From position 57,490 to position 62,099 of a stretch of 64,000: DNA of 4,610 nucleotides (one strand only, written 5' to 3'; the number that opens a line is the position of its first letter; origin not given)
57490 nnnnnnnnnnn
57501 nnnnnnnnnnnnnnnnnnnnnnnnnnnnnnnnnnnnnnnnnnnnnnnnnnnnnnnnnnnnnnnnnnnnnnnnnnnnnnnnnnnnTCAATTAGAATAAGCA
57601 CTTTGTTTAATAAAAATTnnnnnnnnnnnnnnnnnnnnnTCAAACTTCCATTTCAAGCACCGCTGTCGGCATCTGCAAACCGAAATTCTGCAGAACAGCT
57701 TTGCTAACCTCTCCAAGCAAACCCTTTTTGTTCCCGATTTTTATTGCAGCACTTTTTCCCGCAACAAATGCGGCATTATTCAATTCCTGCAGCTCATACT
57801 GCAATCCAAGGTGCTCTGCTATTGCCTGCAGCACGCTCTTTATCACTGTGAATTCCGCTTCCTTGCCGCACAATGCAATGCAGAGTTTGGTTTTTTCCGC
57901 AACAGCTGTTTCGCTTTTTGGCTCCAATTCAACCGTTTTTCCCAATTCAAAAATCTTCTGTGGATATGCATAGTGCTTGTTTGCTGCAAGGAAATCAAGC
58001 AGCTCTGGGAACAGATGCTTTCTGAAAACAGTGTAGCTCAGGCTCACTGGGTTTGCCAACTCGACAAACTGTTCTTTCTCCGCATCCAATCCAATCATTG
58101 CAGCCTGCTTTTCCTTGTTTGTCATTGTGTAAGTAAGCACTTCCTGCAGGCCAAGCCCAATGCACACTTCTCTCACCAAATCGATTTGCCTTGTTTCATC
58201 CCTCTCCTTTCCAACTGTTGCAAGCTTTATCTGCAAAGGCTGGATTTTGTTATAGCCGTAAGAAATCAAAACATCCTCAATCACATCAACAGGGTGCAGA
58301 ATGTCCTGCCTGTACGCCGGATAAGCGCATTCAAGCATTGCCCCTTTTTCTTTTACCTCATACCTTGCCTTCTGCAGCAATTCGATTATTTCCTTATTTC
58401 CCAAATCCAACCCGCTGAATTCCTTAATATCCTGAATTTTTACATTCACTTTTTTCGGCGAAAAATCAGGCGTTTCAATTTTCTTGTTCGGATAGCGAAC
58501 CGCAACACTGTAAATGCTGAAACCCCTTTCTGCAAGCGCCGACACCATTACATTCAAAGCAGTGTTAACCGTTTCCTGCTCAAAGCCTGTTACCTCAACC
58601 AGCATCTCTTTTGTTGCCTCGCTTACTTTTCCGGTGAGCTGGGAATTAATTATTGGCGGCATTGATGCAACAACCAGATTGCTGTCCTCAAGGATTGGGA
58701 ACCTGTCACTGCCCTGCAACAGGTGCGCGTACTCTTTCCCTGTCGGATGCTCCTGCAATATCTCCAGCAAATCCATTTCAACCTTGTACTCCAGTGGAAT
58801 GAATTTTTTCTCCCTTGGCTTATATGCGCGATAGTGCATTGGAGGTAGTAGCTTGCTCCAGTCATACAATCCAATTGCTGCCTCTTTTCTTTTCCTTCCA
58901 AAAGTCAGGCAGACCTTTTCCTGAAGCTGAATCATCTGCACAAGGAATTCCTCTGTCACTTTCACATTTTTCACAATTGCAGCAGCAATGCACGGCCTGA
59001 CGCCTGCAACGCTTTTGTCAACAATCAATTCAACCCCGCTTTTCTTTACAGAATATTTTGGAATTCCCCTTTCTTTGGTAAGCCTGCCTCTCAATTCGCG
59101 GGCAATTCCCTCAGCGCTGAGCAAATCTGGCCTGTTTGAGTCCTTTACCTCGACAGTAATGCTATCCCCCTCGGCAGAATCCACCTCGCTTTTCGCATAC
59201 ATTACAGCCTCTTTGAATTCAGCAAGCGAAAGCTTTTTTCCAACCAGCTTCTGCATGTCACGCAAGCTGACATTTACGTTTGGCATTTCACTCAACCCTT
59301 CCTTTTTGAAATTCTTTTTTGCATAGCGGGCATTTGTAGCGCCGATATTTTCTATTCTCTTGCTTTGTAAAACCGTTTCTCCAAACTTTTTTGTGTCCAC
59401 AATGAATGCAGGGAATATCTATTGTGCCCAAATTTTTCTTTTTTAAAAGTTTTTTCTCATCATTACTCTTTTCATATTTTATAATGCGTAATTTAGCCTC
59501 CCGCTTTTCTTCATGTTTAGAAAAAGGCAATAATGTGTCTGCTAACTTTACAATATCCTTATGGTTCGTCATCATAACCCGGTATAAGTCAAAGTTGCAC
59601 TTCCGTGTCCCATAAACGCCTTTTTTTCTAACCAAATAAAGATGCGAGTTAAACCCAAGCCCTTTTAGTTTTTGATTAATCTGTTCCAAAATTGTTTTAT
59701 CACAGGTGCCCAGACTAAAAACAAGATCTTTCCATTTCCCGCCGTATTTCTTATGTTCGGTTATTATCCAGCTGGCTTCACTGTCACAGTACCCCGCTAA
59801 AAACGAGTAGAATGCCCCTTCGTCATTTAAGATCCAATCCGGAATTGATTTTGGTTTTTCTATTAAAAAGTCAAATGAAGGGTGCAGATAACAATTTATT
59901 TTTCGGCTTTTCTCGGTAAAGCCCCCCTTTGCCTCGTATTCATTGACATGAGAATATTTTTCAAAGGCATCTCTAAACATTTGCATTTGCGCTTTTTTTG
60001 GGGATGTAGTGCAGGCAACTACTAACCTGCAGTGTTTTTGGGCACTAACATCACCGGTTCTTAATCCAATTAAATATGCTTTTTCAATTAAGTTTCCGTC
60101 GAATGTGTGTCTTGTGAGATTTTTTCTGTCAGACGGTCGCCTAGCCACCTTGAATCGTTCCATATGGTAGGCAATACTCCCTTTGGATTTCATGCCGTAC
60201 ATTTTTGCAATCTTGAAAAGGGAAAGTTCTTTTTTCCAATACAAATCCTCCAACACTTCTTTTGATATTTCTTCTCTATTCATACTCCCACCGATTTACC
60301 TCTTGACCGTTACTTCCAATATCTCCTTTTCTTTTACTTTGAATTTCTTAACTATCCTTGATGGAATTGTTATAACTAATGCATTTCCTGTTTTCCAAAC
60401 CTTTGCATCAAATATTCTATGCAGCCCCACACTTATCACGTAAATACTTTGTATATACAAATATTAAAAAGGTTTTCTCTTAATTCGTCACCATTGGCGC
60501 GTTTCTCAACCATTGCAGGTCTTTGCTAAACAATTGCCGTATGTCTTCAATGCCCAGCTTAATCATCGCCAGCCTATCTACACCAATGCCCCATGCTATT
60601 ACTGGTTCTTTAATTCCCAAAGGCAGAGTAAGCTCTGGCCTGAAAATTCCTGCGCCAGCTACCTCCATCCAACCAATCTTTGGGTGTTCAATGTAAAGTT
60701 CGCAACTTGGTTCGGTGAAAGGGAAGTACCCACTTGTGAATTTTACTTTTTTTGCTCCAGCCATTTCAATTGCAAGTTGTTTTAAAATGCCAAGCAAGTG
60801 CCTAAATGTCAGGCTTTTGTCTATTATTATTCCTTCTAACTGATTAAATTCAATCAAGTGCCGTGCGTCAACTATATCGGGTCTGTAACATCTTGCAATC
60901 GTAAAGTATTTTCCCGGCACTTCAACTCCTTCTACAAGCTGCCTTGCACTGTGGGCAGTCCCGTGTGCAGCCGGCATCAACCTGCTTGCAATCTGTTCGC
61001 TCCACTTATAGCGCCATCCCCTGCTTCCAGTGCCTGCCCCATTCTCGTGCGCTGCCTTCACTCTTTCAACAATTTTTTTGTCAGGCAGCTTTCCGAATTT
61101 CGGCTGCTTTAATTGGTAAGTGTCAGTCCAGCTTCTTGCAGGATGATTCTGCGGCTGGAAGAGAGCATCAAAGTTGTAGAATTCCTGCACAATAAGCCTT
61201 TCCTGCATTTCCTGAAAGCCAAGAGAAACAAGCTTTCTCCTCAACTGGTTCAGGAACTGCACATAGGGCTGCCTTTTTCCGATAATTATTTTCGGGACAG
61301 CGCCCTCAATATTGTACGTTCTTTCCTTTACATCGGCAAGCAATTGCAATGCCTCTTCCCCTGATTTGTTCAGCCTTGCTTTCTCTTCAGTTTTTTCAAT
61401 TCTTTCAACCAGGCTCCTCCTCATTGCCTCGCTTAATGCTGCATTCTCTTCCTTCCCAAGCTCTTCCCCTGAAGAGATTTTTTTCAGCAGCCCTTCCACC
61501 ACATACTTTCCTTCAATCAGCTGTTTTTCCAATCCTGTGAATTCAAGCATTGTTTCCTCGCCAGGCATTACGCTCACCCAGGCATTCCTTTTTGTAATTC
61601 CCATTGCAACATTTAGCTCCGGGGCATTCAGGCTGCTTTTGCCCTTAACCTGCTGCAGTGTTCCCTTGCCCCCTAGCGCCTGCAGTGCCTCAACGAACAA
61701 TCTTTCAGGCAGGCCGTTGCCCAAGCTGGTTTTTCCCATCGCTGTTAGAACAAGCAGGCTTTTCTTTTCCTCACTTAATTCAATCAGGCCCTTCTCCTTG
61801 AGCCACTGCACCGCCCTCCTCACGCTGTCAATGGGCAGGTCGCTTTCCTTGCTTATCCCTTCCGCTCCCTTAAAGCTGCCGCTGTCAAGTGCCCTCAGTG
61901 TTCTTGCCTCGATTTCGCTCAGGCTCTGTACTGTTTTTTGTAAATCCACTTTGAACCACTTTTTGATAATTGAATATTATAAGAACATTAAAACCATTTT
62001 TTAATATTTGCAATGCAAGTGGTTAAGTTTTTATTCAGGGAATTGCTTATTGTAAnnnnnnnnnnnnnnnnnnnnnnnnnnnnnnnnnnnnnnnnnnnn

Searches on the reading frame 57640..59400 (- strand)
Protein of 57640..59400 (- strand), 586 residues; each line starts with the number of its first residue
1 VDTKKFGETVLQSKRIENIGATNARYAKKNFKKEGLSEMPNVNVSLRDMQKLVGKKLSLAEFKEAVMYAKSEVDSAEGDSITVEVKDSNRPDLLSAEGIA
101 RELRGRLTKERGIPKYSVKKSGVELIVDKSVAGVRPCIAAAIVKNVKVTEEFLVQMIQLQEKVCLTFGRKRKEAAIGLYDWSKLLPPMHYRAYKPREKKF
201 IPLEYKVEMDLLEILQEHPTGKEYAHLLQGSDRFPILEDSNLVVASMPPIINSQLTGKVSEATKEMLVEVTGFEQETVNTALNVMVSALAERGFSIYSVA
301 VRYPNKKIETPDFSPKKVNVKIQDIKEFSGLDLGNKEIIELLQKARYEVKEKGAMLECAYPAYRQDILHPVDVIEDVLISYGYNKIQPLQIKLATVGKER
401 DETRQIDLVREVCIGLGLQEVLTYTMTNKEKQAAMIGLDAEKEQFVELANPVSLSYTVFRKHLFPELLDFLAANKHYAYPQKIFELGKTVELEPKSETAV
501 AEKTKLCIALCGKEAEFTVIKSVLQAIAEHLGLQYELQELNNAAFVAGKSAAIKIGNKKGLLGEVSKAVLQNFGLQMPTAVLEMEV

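Call 57: search_protein_families(library=pfam, proteins=[window:57640-59400:-], max_evalue=0.001)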
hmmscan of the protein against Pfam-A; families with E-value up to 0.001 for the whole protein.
window:57640-59400:- (586 aa): 4 families
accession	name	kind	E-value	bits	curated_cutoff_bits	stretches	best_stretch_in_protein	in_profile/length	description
PF17759.6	tRNA_synthFbeta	-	1.7e-41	142.5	22.4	1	394-585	9-213/214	Phenylalanyl tRNA synthetase beta chain CLM domain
PF03484.21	B5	-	3.3e-21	75.7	28.6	1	318-383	1-67/67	tRNA synthetase B5 domain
PF03483.22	B3_4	-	2.6e-05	24.3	29.3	1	158-291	40-150/174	B3/4 domain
PF18262.7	PhetRS_B1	-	0.00029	21.4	26.8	0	39-104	1-78/83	Phe-tRNA synthetase beta subunit B1 domain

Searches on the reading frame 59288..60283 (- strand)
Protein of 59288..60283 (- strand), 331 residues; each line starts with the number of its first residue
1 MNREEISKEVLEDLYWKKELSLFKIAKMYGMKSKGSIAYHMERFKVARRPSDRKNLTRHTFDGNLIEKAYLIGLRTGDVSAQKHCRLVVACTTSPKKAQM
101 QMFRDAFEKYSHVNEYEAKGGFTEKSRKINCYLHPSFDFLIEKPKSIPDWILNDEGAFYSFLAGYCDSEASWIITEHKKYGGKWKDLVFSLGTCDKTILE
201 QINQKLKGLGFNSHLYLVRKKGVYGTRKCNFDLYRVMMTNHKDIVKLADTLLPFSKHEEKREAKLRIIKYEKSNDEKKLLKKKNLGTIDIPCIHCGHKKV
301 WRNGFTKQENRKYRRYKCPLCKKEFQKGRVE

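Call 57: search_protein_families(library=pfam, proteins=[window:59288-60283:-], max_evalue=0.001)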
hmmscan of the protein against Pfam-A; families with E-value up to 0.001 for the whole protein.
window:59288-60283:- (331 aa): 1 family
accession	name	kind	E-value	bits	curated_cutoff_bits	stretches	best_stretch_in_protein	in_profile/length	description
PF14528.11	LAGLIDADG_3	-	0.0008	20.1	22.5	0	160-249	5-79/82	LAGLIDADG-like domain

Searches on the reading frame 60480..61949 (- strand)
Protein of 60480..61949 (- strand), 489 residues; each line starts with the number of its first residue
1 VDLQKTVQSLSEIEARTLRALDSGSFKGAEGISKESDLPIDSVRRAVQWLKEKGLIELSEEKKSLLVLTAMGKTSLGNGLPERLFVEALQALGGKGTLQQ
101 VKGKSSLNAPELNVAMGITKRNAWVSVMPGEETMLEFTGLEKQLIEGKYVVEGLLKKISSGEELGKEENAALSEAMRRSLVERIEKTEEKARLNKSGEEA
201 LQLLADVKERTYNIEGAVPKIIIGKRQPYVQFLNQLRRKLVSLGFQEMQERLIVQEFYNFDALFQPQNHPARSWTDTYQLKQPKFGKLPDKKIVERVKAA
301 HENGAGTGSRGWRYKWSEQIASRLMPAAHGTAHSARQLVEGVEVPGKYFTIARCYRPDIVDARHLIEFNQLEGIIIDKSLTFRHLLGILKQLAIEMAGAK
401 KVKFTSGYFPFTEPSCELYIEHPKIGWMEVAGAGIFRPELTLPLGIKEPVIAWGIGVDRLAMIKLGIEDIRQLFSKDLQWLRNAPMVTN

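Call 57: search_protein_families(library=pfam, proteins=[window:60480-61949:-], max_evalue=0.001)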
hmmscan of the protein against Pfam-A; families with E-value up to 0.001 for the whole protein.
window:60480-61949:- (489 aa): 3 families
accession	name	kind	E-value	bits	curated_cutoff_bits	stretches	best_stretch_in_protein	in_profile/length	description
PF01409.25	tRNA-synt_2d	-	3e-77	259.9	19.8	1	212-483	2-245/246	tRNA synthetases class II core domain (F)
PF00152.25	tRNA-synt_2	-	1.3e-05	24.9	25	0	346-372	92-118/308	tRNA synthetases class II (D, K and N)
PF01978.25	TrmB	-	2.5e-05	24.5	25.6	1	10-64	6-60/68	Sugar-specific transcriptional regulator TrmB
